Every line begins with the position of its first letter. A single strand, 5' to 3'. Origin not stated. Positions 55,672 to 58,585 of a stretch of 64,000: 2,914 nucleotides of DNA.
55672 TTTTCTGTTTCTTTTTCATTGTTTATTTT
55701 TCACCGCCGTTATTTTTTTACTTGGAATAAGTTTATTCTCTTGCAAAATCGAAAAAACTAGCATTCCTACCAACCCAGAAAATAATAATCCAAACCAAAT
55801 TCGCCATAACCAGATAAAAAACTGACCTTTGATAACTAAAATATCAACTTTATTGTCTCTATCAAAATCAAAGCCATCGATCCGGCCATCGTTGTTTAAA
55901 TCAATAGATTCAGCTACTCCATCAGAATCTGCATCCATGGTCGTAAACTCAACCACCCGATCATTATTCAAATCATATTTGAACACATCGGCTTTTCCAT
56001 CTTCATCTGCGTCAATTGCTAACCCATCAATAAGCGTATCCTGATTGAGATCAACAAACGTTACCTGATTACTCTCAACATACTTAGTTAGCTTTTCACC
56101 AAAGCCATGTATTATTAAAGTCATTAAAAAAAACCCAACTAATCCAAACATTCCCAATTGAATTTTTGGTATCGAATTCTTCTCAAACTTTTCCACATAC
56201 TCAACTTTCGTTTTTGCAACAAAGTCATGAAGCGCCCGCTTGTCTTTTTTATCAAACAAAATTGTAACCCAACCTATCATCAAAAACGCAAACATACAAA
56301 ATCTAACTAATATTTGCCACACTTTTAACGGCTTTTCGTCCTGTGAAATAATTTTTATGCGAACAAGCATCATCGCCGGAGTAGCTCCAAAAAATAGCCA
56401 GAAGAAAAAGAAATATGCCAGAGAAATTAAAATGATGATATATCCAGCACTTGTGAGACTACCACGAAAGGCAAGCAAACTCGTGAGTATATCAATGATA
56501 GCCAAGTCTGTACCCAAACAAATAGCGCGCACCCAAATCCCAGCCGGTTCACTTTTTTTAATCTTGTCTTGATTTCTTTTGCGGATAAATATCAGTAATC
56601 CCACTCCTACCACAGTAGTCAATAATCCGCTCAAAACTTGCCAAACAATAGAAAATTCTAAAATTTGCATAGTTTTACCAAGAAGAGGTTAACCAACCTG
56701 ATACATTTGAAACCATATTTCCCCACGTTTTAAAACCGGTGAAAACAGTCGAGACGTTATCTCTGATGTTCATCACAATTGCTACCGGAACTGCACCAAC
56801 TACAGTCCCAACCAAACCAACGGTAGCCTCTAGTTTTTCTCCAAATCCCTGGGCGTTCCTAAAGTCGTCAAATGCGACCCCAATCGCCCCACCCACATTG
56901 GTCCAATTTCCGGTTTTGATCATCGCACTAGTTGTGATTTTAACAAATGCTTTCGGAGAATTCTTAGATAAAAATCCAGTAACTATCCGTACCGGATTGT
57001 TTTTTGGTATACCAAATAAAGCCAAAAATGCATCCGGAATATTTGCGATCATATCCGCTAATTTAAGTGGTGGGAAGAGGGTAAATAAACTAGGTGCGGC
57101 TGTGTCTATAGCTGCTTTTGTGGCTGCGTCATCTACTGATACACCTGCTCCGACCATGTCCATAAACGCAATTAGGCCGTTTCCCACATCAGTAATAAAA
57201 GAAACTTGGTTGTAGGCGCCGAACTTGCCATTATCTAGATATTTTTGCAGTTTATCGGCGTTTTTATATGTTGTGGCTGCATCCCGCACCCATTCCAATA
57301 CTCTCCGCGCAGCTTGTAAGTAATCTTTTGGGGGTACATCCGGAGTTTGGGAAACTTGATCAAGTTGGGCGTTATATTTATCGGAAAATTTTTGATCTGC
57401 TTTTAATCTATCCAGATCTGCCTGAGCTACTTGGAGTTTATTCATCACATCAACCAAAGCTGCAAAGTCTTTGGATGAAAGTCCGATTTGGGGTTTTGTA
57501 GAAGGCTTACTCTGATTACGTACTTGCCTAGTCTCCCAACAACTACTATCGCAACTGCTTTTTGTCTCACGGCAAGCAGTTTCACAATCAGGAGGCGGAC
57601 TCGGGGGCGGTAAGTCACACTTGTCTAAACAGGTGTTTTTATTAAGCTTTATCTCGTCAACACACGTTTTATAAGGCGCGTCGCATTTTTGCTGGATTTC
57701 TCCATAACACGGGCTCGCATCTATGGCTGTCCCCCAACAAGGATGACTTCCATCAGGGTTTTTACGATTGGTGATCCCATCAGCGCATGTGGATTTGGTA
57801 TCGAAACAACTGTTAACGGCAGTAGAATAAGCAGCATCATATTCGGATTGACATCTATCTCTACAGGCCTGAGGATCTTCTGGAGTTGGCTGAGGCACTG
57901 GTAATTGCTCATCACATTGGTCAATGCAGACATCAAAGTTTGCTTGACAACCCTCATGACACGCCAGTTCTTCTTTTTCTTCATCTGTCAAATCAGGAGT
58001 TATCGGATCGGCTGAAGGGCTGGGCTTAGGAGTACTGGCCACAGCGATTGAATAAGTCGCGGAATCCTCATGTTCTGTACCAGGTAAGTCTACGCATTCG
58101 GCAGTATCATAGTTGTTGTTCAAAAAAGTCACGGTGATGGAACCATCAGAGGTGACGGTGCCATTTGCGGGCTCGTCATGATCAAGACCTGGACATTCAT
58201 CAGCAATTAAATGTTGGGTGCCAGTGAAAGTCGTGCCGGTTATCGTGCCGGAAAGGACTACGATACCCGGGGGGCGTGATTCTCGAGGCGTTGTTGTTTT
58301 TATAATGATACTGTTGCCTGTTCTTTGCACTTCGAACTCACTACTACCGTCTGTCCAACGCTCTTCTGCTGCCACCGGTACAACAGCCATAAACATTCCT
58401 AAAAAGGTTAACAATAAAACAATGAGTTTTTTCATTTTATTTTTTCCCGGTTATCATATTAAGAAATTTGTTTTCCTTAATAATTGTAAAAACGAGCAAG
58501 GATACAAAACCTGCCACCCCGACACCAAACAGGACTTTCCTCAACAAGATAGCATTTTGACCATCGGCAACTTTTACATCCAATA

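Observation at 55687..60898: Tandemly duplicated two-gene module pairing a Cys-rich secreted protein with an RDD-domain / Ca-binding membrane protein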

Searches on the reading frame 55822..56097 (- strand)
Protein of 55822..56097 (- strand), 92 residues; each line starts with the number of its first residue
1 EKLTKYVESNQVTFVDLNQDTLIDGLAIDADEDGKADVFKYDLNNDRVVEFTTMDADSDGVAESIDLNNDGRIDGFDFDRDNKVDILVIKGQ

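Call 66: search_protein_families(library=pfam, proteins=[window:55822-56097:-], max_evalue=10)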
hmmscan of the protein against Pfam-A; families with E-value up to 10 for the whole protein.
seq(92 aa): 3 families
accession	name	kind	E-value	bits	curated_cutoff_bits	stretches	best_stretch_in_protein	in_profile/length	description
PF13517.12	FG-GAP_3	-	0.016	16.2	26.9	0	27-39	48-60/61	FG-GAP-like repeat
PF13202.12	EF-hand_5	-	0.069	13.1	25.9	1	64-74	7-17/25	EF hand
PF00404.24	Dockerin_1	-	1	10.1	22.9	1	63-79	34-50/57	Dockerin type I domain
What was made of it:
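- Checked: They match EF-hand, dockerin and FG-GAP models only below threshold (call 66).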

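Call 67: search_solved_structures(query=window:55822-56097:-, max_evalue=10, show_alignments=2)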
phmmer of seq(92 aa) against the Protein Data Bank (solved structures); distinct sequences matched with E-value up to 10: 11.
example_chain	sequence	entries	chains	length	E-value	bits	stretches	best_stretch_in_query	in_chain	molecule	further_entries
4jwq_A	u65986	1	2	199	0.0046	20.4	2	29-79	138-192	Calcium-dependent protein kinase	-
3o4y_A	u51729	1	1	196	0.29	14.7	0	29-83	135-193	Calcium-dependent protein kinase 3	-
3bz5_A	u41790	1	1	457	0.32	14.6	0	3-38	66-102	Internalin-J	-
3pm8_A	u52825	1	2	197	0.51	13.9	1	27-78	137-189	Calcium-dependent protein kinase 2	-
5ve9_A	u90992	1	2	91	0.64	13.6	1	27-78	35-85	Microtubule-actin cross-linking factor 1, isoforms 1/2/3/5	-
3ox5_A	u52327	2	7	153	1.2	12.7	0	55-80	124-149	Calcium-binding protein 1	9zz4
3k21_A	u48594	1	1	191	1.3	12.6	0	29-80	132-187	Calcium-dependent protein kinase 3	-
4wpx_A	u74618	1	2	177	1.4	12.5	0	31-79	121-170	Cell division control protein 31-like protein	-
2lan_A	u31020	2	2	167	1.5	12.4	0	54-80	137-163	Calcium-binding protein 1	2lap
3ox6_A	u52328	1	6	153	2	12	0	56-80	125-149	Calcium-binding protein 1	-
4mvf_A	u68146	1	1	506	3.2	11.4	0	27-78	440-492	Calcium-dependent protein kinase 2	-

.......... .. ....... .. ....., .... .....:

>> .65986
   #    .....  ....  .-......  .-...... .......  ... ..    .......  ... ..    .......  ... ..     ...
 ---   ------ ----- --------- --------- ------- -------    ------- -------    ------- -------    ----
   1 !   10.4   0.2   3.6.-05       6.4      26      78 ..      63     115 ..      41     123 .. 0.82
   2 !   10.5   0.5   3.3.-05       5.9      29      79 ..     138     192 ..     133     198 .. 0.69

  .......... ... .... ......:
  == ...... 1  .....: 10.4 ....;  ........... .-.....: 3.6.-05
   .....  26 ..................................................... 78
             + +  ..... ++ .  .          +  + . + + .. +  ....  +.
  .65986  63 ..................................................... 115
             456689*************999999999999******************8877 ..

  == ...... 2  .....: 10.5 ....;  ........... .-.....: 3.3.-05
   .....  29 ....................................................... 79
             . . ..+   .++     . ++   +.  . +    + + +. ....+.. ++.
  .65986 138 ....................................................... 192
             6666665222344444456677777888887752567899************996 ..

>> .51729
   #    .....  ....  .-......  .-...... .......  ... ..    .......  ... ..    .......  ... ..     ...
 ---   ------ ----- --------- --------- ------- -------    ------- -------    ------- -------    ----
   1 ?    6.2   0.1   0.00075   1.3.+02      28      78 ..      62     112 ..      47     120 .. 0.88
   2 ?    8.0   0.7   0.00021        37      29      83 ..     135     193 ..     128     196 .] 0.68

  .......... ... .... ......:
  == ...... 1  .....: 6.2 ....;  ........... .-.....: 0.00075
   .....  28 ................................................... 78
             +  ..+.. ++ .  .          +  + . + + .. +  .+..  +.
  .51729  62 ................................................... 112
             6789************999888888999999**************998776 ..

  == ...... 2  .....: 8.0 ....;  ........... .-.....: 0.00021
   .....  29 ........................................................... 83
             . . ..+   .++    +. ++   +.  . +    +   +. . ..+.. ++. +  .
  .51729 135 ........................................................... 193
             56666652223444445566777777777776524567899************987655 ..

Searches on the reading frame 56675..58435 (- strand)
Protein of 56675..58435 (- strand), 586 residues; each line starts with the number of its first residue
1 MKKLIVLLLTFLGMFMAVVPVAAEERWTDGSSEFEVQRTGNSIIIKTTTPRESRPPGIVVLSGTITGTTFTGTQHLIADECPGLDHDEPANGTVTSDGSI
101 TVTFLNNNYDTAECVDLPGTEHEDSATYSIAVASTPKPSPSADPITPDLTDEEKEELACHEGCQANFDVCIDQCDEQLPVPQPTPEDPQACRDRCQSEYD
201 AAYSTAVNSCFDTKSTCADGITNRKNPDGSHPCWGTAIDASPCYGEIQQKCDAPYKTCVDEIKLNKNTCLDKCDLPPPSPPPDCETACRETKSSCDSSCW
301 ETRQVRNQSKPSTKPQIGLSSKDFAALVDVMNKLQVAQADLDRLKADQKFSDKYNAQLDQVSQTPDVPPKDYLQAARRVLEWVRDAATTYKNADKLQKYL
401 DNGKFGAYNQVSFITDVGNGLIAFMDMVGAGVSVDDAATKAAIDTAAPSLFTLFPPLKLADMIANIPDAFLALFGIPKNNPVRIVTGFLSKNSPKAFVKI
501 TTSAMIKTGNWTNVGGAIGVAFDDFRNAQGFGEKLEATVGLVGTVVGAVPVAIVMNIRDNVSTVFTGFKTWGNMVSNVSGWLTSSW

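Call 5: search_protein_families(library=pfam, proteins=[window:56675-58435:-], max_evalue=1)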
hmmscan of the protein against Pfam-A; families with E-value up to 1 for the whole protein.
window:56675-58435:- (586 aa): 2 families
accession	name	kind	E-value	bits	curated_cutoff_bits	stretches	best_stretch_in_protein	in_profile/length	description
PF19934.4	DUF6397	-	0.23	11.4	25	0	523-550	41-68/243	Family of unknown function (DUF6397)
PF12128.14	DUF3584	-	0.33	8.8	31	1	321-395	1013-1085/1191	Protein of unknown function (DUF3584)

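Call 8: find_homologous_proteins(query=window:56675-58435:-)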
Query window:56675-58435:- (586 aa): 8 proteins with E <= 0.001 among 8000 candidates.
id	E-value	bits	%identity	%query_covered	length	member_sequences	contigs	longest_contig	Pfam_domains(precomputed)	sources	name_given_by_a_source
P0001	0.0e+0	1356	100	100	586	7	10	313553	-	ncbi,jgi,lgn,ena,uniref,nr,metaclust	ncbi:MAG: hypothetical protein UV61_C0002G0057 [Candidatus Gottesmanbacteria bacterium GW2011_GWB1_4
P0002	3.0e-150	520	46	99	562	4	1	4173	-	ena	-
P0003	2.6e-131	457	49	78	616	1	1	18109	-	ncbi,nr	ncbi:MAG: hypothetical protein NUV98_00320 [Candidatus Roizmanbacteria bacterium]|nr:hypothetical pr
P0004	1.0e-127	445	48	77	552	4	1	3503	-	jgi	-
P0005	7.6e-103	363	46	47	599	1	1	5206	-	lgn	-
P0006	2.8e-90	322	39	75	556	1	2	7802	-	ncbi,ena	ncbi:MAG: hypothetical protein AAB508_04085 [Patescibacteria group bacterium]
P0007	1.8e-35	141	43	33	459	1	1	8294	-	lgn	-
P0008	1.2e-23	102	43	29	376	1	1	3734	-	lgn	-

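Call 9: search_protein_families(library=ncbifam, proteins=[window:56675-58435:-], max_evalue=1)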
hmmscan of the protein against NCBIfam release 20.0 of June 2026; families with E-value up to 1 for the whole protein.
window:56675-58435:- (586 aa): 0 families

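Call 10: search_solved_structures(query=window:56675-58435:-, max_evalue=10)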
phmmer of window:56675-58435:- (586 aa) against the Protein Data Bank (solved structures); distinct sequences matched with E-value up to 10: 12.
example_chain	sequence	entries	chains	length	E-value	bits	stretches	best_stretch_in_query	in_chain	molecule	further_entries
4udu_C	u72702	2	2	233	0.35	12.7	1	389-435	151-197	ENTEROTOXIN TYPE E | STAPHYLOCOCCAL ENTEROTOXIN E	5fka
10dj_A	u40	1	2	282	0.63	11.9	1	436-523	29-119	Tyrosine-protein kinase Fyn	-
2dq7_X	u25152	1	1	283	0.63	11.9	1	436-523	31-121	Proto-oncogene tyrosine-protein kinase Fyn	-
3v4p_L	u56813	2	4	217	0.69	11.8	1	31-153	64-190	MONOCLONAL ANTIBODY Act-1 LIGHT CHAIN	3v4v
3ml0_A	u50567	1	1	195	1.1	11.1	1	335-374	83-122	Penicillin G acylase, alpha subunit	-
3k3w_A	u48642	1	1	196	1.1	11.1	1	335-374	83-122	Penicillin G acylase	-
2obv_A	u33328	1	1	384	1.5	10.7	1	56-123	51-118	S-adenosylmethionine synthetase isoform type-1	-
6sw5_A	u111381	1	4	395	1.5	10.6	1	56-123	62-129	S-adenosylmethionine synthase isoform type-1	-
6sw6_A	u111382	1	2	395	1.5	10.6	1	56-123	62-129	S-adenosylmethionine synthase isoform type-1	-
8swa_A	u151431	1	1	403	1.6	10.6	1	56-123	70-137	S-adenosylmethionine synthase isoform type-1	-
7uv4_A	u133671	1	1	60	3.5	9.4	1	155-200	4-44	Vicilin Pis v 3.0101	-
7uv2_A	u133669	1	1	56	7.1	8.4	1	156-200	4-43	Vicilin-like protein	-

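Call 12: find_encoding_contigs(protein=P0003, flank=6000, max_places=3)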
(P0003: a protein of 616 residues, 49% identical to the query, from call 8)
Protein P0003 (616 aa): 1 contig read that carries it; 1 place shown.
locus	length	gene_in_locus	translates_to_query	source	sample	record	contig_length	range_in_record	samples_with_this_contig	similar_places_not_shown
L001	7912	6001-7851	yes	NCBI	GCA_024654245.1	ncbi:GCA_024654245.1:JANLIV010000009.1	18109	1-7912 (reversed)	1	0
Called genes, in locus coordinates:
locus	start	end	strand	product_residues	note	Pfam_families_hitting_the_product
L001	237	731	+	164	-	-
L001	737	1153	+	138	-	-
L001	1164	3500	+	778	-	PF13367:PrsW-protease, PF14449:PT-TG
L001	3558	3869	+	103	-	-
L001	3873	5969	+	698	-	PF13620:CarboxypepD_reg (weak), PF13715:CarbopepD_reg_2 (weak)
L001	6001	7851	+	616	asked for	-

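Call 13: find_encoding_contigs(protein=P0006, flank=6000, max_places=3)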
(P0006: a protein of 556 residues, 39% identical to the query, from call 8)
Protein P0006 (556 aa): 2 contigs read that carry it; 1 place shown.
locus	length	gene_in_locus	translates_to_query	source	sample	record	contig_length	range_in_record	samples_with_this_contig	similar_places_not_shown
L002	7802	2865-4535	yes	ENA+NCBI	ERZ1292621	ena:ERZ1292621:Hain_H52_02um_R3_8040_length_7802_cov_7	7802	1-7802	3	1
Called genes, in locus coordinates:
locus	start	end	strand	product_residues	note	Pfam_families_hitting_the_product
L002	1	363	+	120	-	?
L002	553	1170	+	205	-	PF01810:LysE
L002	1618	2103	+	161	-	-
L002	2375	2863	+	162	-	-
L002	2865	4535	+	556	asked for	-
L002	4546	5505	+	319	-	PF06271:RDD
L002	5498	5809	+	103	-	-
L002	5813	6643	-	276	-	-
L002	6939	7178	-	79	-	-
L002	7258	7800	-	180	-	?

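Call 14: find_encoding_contigs(protein=P0002, flank=6000, max_places=2)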
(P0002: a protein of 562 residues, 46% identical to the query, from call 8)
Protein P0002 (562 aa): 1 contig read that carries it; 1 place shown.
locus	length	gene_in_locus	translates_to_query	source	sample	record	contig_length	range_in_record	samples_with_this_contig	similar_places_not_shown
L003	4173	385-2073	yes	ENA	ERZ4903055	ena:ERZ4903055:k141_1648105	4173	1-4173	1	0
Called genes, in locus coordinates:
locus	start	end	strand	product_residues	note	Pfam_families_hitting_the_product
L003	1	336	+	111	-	?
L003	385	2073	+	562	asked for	-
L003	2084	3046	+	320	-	PF06271:RDD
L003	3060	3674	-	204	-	PF20108:DUF6498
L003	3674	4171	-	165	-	?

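Call 15: find_encoding_contigs(protein=P0005, flank=6000, max_places=2)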
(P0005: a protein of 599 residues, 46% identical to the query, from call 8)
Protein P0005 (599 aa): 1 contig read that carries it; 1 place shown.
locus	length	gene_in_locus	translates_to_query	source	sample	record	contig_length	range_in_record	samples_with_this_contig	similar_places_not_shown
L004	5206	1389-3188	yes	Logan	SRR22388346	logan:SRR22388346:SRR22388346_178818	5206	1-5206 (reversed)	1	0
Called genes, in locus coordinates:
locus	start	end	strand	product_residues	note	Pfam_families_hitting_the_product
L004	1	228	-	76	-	?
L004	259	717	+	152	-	-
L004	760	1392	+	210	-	-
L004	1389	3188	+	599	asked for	-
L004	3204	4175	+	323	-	PF06271:RDD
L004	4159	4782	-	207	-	PF20108:DUF6498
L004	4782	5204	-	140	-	?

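Call 16: find_encoding_contigs(protein=P0007, flank=8000, max_places=2)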
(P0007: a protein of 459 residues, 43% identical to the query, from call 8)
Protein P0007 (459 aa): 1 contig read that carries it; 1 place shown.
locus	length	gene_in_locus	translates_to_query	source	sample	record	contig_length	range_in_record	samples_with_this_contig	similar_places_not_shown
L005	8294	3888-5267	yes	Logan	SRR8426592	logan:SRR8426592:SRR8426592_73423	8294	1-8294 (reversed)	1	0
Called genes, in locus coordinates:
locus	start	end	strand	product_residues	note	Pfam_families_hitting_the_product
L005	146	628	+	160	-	-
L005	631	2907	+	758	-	PF02369:Big_1 (faint), PF13620:CarboxypepD_reg (faint), PF13715:CarbopepD_reg_2 (weak)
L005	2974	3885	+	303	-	-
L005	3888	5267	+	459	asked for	-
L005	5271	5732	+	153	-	-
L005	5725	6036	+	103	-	-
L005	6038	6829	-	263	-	-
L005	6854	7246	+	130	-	-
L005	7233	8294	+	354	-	?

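Call 33: predict_structure(alignment_id=A1)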
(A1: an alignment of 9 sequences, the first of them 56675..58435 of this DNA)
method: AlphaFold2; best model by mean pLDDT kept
length: 586 residues; sequences in the alignment: 9
mean_pLDDT: 58.6   pTM: 0.26
mean pLDDT of the five models: 58.6, 51.5, 50.7, 49.1, 46.6
residues with pLDDT >= 90: 38; 70-90: 187; 50-70: 107; < 50: 254
segments of 3 or more residues with pLDDT < 50: 18-23, 134-148, 177-184, 277-282, 307-422, 424-439, 450-463, 465-468, 474-477, 480-483, 485-494, 509-511, 528-535, 556-586
pLDDT, mean of each block of 10 residues (from residue 1): 66 55 65 84 84 73 92 87 88 89 90 85 90 41 40 73 79 59 60 86 84 88 80 66 80 87 84 58 67 73 51 26 29 32 34 34 33 38 37 37 34 39 44 45 52 42 46 49 49 53 53 50 49 47 54 48 27 28 29
secondary structure, 60 per line:
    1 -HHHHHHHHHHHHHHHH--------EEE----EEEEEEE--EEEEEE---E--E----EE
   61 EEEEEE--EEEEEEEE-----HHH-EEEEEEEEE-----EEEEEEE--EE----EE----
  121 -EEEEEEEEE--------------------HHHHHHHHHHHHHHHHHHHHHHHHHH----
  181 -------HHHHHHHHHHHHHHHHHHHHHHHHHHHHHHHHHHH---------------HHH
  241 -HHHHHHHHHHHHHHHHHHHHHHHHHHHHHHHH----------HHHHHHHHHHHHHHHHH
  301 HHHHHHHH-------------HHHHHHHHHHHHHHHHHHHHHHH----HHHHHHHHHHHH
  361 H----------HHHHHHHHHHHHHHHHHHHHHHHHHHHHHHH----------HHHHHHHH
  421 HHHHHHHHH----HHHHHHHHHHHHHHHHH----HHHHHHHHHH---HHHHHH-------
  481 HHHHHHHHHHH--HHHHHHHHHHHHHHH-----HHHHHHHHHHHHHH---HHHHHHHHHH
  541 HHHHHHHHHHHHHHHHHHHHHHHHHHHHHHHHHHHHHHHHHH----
elements in order: H2-17 E26-28 E33-39 E42-47 E59-66 E69-76 E86-94 E100-106 E122-130 H151-176 H188-222 H242-273 H284-308 H322-344 H349-361 H372-402 H413-429 H434-450 H455-464 H468-473 H481-491 H494-508 H514-527 H531-582
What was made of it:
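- On Calycin (lipocalin/avidin) beta barrel, for the bigA N-terminal domain: Eight strands are predicted at pLDDT 85-90 (call 33).
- Tried and rejected: AF2 on full-length bigA with 9 sequences left bigC unresolved (pLDDT below 50, call 33).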

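Call 61: fold_search(model_id=the predicted structure, library=pdb)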
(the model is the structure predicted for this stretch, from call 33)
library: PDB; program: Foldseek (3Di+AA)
matches with E <= 10: 549; with E <= 0.001: 0
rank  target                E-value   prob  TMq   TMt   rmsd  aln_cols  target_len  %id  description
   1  4iab_D                7.6e-03  0.99  0.12  0.38   8.8       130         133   16  Crystal structure of a putative monosaccharide binding protein (BACUNI_03039) from Bacteroides uniformis ATCC 8492 at  (released 2013-02-27)
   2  4iab_A                1.7e-02  0.99  0.12  0.37   8.8       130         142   15  Crystal structure of a putative monosaccharide binding protein (BACUNI_03039) from Bacteroides uniformis ATCC 8492 at  (released 2013-02-27)
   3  4gzv_B                1.8e-02  0.98  0.12  0.38   8.9       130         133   12  Crystal structure of a lipocalin family protein (BACOVA_00364) from Bacteroides ovatus ATCC 8483 at 1.95 A resolution (released 2012-11-07)
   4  4iab_B                2.0e-02  0.97  0.12  0.39   9.6       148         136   14  Crystal structure of a putative monosaccharide binding protein (BACUNI_03039) from Bacteroides uniformis ATCC 8492 at  (released 2013-02-27)
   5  4gzv_A                2.1e-02  0.99  0.12  0.38   8.8       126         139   16  Crystal structure of a lipocalin family protein (BACOVA_00364) from Bacteroides ovatus ATCC 8483 at 1.95 A resolution (released 2012-11-07)
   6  4i95_A                2.8e-02  0.96  0.12  0.37  10.6       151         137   12  Crystal structure of a Lipocalin-like protein (BACEGG_00036) from Bacteroides eggerthii DSM 20697 at 1.81 A resolution (released 2012-12-26)
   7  9ea7                  3.1e-02  0.10  0.08  0.02  68.2       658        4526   12  The Structure of ApoB100 from Human Low-Density Lipoprotein (released 2024-12-18)
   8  4gzv_C                3.2e-02  0.97  0.12  0.38   8.7       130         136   12  Crystal structure of a lipocalin family protein (BACOVA_00364) from Bacteroides ovatus ATCC 8483 at 1.95 A resolution (released 2012-11-07)
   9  4gzv_E                3.4e-02  0.97  0.12  0.37   8.8       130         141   12  Crystal structure of a lipocalin family protein (BACOVA_00364) from Bacteroides ovatus ATCC 8483 at 1.95 A resolution (released 2012-11-07)
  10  5w5y_O                3.6e-02  0.14  0.07  0.07  36.4       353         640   10  RNA polymerase I Initial Transcribing Complex (released 2017-07-26)
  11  4bj8_O                4.4e-02  0.98  0.12  0.43   5.9       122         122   13  Zebavidin (released 2013-11-20)
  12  4inn_A                4.6e-02  0.99  0.13  0.42  11.9       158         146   12  Protein HP1028 from the human pathogen Helicobacter pylori belongs to the lipocalin family (released 2013-07-31)
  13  3szh_D                5.4e-02  0.98  0.13  0.45   6.4       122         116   10  Crystal structure of apo shwanavidin (P1 form) (released 2012-04-11)
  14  4inn_B                7.3e-02  0.98  0.12  0.39   7.4       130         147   11  Protein HP1028 from the human pathogen Helicobacter pylori belongs to the lipocalin family (released 2013-07-31)
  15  4gzv_H                7.3e-02  0.91  0.11  0.37   9.0       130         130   12  Crystal structure of a lipocalin family protein (BACOVA_00364) from Bacteroides ovatus ATCC 8483 at 1.95 A resolution (released 2012-11-07)
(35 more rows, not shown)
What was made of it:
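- On Calycin (lipocalin/avidin) beta barrel, for the bigA N-terminal domain: Foldseek against the PDB finds lipocalin-like and streptavidin chains at E 8e-3 to 0.4, probability 0.9-0.99 and TM-score 0.37-0.52 on the target (call 61).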

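Call 68: search_protein_families(library=padloc, proteins=[window:56675-58435:-], max_evalue=0.1)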
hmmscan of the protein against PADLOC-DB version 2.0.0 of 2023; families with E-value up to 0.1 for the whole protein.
window:56675-58435:- (586 aa): 1 family
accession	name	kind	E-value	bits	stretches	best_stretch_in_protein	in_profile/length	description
PDLC04374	PDC-M05B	-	0.039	12.2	1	323-359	21-56/146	-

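Call 69: search_protein_families(library=phrogs, proteins=[window:56675-58435:-], max_evalue=0.1)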
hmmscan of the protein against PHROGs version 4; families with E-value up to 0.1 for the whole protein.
window:56675-58435:- (586 aa): 1 family
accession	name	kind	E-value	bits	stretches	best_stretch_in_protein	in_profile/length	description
phrog_11022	-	unknown function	0.028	15.6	1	307-432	74-180/227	-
